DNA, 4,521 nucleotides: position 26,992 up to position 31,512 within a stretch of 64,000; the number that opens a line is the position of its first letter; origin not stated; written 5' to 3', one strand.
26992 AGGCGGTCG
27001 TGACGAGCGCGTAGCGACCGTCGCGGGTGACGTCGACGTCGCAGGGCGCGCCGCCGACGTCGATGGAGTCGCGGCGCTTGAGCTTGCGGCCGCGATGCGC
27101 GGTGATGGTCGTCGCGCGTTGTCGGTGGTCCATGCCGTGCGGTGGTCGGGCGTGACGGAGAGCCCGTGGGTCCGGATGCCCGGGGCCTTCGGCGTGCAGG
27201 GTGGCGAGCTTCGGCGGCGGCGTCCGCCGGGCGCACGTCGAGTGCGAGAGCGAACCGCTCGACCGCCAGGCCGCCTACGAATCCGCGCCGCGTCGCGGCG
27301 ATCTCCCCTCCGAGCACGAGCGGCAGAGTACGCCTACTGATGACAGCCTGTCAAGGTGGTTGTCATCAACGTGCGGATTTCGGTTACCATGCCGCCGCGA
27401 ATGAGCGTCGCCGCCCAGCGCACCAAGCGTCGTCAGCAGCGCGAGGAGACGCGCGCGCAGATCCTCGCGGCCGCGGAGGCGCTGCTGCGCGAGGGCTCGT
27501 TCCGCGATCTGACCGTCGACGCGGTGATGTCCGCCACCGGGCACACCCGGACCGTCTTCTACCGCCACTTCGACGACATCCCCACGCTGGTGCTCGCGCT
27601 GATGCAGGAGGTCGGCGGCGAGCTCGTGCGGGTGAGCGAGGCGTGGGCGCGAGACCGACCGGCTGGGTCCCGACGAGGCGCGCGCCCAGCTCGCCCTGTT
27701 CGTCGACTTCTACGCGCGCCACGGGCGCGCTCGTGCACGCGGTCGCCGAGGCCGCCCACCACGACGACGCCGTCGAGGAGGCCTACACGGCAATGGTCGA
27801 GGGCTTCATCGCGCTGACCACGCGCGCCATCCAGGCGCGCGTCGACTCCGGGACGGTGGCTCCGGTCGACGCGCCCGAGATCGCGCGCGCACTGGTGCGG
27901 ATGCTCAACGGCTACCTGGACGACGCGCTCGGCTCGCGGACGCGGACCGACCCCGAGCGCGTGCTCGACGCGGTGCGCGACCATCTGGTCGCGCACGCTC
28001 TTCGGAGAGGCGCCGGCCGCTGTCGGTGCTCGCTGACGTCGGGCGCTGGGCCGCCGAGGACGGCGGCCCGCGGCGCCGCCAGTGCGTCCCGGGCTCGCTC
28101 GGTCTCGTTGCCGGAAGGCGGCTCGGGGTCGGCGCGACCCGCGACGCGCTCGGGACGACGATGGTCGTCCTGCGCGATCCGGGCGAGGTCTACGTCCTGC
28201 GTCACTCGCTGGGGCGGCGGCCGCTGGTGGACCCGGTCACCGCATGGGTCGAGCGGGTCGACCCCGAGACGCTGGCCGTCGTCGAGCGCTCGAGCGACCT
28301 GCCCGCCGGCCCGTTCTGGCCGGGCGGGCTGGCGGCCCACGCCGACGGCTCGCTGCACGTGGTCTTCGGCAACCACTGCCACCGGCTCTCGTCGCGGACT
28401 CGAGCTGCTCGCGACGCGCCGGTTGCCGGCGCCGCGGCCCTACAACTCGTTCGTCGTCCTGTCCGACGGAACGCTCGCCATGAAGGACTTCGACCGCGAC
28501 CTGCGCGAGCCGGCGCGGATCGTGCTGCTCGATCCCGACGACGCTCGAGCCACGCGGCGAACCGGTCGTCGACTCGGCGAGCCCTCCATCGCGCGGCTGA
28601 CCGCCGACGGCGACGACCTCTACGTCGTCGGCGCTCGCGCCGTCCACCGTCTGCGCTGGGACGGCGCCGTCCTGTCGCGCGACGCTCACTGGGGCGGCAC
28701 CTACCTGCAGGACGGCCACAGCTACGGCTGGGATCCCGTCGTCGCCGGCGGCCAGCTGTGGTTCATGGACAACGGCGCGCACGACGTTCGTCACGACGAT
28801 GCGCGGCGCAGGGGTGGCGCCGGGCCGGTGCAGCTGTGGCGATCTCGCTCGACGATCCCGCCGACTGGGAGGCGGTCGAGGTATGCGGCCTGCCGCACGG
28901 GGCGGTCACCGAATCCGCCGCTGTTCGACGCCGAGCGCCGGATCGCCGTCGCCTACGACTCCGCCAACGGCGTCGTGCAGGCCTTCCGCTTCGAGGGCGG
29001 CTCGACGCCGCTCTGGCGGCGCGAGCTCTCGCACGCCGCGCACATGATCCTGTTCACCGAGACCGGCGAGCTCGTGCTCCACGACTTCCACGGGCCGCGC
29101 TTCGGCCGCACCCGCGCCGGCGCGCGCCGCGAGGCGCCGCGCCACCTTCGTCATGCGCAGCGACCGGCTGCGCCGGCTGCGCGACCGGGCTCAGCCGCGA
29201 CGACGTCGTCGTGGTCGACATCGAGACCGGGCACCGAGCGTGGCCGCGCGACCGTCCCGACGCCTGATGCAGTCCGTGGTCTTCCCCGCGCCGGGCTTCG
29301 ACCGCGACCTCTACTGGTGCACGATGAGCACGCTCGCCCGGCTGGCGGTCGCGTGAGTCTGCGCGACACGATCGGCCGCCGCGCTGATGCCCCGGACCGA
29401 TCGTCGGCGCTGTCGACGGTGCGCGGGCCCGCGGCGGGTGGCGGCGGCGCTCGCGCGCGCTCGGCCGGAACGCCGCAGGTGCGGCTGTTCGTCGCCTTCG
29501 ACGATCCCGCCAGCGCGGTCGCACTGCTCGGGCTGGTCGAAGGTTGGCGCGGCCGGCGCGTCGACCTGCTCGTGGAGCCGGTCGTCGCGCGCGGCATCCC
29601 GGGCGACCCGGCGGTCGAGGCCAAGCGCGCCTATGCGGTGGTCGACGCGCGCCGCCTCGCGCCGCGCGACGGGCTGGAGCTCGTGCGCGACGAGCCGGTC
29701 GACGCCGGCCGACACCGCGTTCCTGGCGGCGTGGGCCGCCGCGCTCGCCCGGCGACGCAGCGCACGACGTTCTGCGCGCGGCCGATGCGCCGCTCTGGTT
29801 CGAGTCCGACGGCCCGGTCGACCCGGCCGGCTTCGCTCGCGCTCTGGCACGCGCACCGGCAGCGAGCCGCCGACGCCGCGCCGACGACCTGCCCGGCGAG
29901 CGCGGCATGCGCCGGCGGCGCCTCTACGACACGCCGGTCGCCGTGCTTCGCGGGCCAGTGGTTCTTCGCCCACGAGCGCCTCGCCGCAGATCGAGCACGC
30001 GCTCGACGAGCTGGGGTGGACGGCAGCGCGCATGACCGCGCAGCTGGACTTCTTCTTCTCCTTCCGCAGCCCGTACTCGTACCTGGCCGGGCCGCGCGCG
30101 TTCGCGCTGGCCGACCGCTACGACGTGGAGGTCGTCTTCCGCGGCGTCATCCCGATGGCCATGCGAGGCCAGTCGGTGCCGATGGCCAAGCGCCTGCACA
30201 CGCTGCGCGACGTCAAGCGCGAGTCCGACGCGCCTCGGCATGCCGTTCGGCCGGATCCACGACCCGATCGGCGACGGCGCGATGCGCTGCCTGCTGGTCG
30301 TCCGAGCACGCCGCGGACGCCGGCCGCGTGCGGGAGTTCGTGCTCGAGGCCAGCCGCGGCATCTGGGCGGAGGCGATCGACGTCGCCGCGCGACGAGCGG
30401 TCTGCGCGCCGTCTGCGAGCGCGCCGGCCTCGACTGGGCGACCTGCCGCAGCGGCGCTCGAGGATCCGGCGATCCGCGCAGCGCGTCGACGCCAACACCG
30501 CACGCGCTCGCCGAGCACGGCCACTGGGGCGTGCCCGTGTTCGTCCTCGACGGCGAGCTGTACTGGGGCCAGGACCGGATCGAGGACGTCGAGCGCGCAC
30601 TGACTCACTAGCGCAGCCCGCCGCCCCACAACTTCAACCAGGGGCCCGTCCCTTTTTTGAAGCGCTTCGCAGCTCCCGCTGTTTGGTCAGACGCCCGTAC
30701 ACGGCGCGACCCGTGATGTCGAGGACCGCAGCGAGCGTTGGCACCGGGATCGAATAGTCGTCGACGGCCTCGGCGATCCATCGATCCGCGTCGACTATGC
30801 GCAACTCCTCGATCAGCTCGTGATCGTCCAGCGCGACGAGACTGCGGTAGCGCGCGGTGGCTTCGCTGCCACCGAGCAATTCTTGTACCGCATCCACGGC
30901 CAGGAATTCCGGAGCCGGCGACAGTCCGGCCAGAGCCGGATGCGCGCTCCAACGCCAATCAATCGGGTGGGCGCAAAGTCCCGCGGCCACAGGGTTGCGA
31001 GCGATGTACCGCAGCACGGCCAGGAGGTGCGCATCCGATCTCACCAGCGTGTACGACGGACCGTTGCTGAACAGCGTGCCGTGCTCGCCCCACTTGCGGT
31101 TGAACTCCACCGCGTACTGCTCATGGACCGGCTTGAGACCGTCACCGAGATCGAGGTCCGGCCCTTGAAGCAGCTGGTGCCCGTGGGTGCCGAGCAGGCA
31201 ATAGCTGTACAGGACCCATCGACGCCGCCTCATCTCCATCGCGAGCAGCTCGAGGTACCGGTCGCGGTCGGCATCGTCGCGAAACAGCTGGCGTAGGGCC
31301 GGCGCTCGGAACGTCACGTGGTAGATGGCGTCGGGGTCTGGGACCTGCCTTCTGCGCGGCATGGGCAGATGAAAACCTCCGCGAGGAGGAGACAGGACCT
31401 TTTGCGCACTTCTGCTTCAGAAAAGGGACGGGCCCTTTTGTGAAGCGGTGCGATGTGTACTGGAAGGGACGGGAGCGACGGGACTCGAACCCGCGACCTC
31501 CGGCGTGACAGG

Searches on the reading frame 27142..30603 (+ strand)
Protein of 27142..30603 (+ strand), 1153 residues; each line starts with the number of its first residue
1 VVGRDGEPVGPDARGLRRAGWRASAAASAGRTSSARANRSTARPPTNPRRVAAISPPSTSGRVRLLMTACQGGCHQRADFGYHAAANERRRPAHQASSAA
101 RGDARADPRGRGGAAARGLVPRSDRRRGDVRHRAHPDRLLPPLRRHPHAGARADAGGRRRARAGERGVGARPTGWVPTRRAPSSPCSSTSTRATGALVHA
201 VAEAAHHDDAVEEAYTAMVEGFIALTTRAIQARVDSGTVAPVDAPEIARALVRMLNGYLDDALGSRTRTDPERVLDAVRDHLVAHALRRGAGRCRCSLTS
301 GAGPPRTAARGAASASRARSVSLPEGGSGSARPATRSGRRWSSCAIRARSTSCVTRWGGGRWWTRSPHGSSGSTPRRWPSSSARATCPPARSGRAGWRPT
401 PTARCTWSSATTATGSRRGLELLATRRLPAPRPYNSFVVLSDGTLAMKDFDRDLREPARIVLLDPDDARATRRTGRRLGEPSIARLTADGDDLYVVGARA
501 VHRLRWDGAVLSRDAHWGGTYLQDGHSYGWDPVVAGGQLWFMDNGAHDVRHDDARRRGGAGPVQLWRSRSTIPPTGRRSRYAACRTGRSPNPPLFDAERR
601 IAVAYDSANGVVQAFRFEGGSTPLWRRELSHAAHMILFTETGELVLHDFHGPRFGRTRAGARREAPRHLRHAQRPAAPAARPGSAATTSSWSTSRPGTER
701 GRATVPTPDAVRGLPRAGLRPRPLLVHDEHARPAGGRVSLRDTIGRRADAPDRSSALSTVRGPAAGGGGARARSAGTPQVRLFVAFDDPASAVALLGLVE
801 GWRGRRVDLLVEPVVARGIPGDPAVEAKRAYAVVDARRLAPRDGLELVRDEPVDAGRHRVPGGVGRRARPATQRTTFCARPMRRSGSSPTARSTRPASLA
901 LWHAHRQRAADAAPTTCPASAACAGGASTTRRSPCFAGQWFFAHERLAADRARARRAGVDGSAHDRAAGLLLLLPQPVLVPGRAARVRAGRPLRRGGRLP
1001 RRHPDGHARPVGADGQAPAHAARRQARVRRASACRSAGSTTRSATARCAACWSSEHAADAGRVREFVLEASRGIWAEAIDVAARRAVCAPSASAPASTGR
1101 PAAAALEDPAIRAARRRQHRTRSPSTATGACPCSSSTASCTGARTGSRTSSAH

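Call 15: search_protein_families(library=pfam, proteins=[window:27142-30603:+], max_evalue=0.01)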
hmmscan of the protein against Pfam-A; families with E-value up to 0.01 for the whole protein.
window:27142-30603:+ (1153 aa): 1 family
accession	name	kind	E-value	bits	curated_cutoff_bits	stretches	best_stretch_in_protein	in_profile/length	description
PF21313.2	EthR_C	-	5.4e-05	23.9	27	1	192-278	13-101/111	Transcriptional regulator EthR, C-terminal domain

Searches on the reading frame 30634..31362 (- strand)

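Call 15: search_protein_families(library=pfam, proteins=[window:30634-31362:-], max_evalue=0.01)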
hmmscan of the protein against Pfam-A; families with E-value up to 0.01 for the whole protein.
window:30634-31362:- (242 aa): 1 family
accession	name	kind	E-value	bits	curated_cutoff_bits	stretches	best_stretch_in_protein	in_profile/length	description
PF01797.21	Y1_Tnp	-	0.0027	18.3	23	1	12-122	5-120/121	Transposase IS200 like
